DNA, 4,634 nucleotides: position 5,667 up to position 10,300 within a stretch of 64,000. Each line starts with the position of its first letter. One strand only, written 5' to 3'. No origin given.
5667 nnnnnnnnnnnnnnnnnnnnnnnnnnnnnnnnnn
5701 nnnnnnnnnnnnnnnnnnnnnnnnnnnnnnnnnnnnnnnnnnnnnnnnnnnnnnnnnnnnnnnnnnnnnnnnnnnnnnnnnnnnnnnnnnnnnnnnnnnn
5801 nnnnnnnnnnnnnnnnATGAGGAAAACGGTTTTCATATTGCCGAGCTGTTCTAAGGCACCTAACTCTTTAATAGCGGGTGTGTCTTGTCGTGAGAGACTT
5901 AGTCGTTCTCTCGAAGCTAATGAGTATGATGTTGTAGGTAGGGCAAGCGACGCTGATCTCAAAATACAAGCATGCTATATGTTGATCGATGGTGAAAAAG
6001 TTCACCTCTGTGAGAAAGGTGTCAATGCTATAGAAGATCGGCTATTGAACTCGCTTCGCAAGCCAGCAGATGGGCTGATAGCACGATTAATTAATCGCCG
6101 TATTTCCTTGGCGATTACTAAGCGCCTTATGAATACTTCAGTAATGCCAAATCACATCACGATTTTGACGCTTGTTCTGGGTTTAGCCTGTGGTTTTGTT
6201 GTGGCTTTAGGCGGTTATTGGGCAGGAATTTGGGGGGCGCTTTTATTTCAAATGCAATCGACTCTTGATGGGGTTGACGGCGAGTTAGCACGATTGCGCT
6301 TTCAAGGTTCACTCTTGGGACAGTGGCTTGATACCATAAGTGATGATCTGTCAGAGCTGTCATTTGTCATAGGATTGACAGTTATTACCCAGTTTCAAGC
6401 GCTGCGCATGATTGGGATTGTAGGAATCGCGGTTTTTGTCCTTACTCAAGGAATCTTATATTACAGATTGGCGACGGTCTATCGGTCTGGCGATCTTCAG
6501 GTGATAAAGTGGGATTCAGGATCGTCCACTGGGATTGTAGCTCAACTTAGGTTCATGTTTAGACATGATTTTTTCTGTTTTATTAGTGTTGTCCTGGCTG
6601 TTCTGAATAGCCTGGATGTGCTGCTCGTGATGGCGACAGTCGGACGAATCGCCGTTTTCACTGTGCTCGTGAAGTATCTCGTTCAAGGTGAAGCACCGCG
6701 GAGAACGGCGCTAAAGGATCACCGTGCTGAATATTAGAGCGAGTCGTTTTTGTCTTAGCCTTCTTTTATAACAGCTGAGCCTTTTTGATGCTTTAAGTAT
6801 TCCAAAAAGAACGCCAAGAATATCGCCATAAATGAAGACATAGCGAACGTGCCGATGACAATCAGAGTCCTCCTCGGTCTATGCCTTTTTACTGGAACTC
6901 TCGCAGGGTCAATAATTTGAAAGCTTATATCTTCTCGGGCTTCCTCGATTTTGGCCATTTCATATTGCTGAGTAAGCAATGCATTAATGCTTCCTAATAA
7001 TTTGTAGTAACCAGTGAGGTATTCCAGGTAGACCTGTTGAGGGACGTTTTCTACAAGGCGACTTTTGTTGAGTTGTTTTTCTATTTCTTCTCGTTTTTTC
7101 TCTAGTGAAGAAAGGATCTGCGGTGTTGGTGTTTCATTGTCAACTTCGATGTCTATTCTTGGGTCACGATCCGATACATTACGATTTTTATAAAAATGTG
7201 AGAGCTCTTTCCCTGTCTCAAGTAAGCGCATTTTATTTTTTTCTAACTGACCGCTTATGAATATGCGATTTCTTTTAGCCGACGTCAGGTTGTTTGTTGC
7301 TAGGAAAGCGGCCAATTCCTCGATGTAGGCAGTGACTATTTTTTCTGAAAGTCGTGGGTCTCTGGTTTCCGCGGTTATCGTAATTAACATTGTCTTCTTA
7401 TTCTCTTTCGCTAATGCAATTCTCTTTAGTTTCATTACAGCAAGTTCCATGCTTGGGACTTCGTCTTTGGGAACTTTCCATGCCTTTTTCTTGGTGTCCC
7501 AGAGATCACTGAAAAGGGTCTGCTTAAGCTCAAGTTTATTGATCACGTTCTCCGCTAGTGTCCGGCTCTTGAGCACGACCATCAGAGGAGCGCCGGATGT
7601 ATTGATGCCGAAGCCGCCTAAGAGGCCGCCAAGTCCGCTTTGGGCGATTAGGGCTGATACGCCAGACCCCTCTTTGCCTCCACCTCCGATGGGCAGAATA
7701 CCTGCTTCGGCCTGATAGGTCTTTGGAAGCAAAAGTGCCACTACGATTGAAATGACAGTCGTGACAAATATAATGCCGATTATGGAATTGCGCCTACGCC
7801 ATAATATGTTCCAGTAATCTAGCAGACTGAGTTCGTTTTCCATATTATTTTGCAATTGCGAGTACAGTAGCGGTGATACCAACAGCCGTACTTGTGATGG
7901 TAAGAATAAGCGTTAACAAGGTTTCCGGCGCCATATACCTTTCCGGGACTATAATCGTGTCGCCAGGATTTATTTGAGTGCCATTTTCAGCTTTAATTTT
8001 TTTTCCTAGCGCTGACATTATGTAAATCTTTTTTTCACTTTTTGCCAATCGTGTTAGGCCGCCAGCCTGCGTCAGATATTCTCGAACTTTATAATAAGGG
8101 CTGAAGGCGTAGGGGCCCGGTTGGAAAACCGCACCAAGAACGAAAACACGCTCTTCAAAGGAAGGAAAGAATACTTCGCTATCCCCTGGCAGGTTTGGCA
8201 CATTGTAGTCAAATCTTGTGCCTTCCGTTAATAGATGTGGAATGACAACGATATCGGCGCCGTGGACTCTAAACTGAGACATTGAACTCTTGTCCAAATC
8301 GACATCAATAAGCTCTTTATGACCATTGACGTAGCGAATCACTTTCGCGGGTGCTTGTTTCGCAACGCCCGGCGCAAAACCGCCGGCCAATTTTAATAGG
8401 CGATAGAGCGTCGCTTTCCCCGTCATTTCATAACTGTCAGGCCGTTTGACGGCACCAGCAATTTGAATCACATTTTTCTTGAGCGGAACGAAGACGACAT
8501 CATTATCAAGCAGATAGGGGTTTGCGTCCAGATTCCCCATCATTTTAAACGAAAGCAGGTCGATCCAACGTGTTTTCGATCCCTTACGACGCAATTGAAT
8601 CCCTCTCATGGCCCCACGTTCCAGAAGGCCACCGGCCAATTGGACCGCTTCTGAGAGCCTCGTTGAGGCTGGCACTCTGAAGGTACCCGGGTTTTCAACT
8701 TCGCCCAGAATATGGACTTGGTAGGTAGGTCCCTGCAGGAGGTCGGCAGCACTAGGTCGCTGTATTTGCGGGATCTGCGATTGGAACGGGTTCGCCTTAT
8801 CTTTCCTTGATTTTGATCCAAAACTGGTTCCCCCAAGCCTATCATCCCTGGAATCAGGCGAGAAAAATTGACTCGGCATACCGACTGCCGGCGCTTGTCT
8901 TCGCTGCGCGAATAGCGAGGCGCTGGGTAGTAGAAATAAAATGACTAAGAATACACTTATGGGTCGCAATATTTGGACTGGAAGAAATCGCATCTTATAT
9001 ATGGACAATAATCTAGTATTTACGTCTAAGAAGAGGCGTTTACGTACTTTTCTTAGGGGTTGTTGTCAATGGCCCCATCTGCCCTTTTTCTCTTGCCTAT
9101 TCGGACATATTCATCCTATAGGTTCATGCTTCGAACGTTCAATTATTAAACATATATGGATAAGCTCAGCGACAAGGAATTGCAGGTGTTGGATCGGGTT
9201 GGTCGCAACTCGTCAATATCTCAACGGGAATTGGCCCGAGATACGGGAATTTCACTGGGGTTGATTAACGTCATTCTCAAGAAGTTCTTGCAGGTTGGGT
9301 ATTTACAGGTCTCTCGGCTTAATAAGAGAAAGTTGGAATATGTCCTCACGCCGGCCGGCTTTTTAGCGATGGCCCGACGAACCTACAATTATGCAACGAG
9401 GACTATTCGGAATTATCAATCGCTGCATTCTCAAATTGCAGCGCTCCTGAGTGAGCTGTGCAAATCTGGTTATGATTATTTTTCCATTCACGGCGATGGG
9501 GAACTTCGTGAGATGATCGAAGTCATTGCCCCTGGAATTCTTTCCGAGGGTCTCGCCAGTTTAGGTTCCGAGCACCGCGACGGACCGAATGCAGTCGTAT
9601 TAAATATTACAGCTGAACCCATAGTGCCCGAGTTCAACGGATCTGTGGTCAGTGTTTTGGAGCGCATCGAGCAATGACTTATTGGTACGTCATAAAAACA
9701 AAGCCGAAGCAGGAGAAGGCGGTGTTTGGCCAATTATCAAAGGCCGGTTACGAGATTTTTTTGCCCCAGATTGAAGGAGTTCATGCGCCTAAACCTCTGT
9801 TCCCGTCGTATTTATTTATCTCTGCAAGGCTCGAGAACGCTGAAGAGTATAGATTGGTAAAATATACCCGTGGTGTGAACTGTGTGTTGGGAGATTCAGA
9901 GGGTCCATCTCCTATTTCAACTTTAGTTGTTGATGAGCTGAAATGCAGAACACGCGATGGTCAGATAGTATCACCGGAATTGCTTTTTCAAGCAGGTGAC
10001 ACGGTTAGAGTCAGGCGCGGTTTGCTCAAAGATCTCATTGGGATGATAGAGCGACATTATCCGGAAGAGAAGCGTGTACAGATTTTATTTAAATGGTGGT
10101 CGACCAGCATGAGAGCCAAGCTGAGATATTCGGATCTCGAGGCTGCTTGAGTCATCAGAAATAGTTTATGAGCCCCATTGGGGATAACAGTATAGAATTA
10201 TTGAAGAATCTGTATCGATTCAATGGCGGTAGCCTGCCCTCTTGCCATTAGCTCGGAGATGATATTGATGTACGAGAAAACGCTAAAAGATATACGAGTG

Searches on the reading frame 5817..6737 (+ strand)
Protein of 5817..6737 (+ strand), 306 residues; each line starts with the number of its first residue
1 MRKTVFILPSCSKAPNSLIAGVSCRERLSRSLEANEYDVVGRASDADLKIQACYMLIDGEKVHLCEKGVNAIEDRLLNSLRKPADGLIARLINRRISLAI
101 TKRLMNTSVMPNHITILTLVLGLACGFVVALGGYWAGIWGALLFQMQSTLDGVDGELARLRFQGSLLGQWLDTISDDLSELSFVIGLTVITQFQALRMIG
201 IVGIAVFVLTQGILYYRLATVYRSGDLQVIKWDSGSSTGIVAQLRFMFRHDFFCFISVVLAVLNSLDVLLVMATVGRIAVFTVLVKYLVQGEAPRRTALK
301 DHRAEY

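Call 16: search_protein_families(library=pfam, proteins=[window:5817-6737:+], max_evalue=0.00001)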
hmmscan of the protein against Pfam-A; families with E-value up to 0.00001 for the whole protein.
window:5817-6737:+ (306 aa): 1 family
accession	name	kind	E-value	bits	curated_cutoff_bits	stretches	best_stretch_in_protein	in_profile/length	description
PF01066.26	CDP-OH_P_transf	-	1.7e-10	41.9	22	1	109-260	2-131/152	CDP-alcohol phosphatidyltransferase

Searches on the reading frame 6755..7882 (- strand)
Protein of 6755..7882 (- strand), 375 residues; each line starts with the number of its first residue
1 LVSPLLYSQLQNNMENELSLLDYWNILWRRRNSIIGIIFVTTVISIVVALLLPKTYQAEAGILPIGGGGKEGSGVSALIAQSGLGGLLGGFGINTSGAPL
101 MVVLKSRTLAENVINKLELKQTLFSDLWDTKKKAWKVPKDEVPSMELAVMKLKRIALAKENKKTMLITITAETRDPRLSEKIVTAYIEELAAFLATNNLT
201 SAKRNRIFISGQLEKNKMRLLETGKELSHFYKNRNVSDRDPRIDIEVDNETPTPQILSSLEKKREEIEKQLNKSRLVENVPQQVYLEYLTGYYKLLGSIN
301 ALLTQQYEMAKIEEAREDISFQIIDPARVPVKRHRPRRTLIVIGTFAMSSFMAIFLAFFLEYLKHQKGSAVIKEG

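Call 16: search_protein_families(library=pfam, proteins=[window:6755-7882:-], max_evalue=0.00001)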
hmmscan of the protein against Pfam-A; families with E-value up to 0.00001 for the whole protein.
window:6755-7882:- (375 aa): 1 family
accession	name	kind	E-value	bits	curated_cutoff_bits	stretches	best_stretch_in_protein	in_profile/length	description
PF02706.20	Wzz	-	7.5e-12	45.8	25.5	1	16-117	1-91/91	Chain length determinant protein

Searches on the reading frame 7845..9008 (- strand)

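Call 16: search_protein_families(library=pfam, proteins=[window:7845-9008:-], max_evalue=0.00001)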
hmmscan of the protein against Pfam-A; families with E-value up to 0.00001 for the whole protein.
window:7845-9008:- (387 aa): 2 families
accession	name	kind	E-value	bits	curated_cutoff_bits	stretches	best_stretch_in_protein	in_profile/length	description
PF10531.15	SLBB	-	8.4e-30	102.8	27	2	98-149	2-54/55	SLBB domain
PF22461.2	SLBB_2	-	4.5e-22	78.4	27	1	97-174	2-79/79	SLBB domain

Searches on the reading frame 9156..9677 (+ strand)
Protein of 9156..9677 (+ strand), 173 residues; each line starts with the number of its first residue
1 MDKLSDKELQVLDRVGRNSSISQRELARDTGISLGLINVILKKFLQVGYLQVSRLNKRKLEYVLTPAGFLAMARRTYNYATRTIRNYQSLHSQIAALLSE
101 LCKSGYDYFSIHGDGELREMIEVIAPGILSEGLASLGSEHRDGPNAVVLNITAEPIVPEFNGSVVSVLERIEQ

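Call 16: search_protein_families(library=pfam, proteins=[window:9156-9677:+], max_evalue=0.00001)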
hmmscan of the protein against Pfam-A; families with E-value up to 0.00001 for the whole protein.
window:9156-9677:+ (173 aa): 2 families
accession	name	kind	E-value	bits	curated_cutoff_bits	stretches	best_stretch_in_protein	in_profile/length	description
PF13412.12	HTH_24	-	1.8e-08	34.3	21.9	1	5-50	2-47/48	Winged helix-turn-helix DNA-binding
PF12802.13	MarR_2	-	9.9e-06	26.1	27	0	4-58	3-60/61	MarR family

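Call 65: search_protein_families(library=ncbifam, proteins=[window:9156-9677:+], max_evalue=0.01)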
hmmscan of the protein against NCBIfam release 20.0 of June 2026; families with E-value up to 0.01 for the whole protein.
window:9156-9677:+ (173 aa): 4 families
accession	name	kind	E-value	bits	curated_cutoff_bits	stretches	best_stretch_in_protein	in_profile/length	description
TIGR04176.1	MarR_EPS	equivalog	3.2e-16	59.3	88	1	6-101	4-103/105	MarR family EPS-associated transcriptional regulator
TIGR01884.1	cas_HTH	subfamily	0.00062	19.2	60.2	1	2-65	138-199/202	CRISPR-associated CARF protein Csa3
NF050133.1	TransRegFabT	equivalog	0.0012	19.2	200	1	4-66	27-91/138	fatty acid biosynthesis transcriptional regulator FabT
NF040939.2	trans_reg_lrs14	equivalog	0.0042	17.1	90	1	3-58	18-74/103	Lrs14 family HTH-type transcriptional regulator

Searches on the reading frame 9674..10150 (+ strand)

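Call 16: search_protein_families(library=pfam, proteins=[window:9674-10150:+], max_evalue=0.00001)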
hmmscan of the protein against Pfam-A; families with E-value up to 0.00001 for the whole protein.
window:9674-10150:+ (158 aa): 1 family
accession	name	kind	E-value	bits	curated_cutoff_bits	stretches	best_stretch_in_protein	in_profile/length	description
PF02357.24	NusG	-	5.5e-16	59.3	22.2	1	3-89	2-92/93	Transcription termination factor nusG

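Call 65: search_protein_families(library=ncbifam, proteins=[window:9674-10150:+], max_evalue=0.01)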
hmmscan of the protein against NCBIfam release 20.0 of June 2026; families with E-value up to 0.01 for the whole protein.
window:9674-10150:+ (158 aa): 6 families
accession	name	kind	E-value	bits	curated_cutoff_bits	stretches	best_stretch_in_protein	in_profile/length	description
TIGR01955.1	RfaH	equivalog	8.7e-20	71.3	144.5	1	4-155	1-158/159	transcription/translation regulatory transformer protein RfaH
NF033644.1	antiterm_UpxY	subfamily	1.5e-14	54.3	100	1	4-140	1-149/164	UpxY family transcription antiterminator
TIGR00922.1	nusG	equivalog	2.2e-12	47.2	135.7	1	40-153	54-167/172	transcription termination/antitermination protein NusG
NF006534.0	PRK09014.1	equivalog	2.8e-12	46.9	124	1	1-148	1-152/162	transcription/translation regulatory transformer protein RfaH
NF033641.1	antiterm_LoaP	exception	3.7e-09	36.9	125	1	4-145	1-154/166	antiterminator LoaP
TIGR01956.2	NusG_myco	equivalog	0.00028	20.5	150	0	99-155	180-236/239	transcription termination/antitermination protein NusG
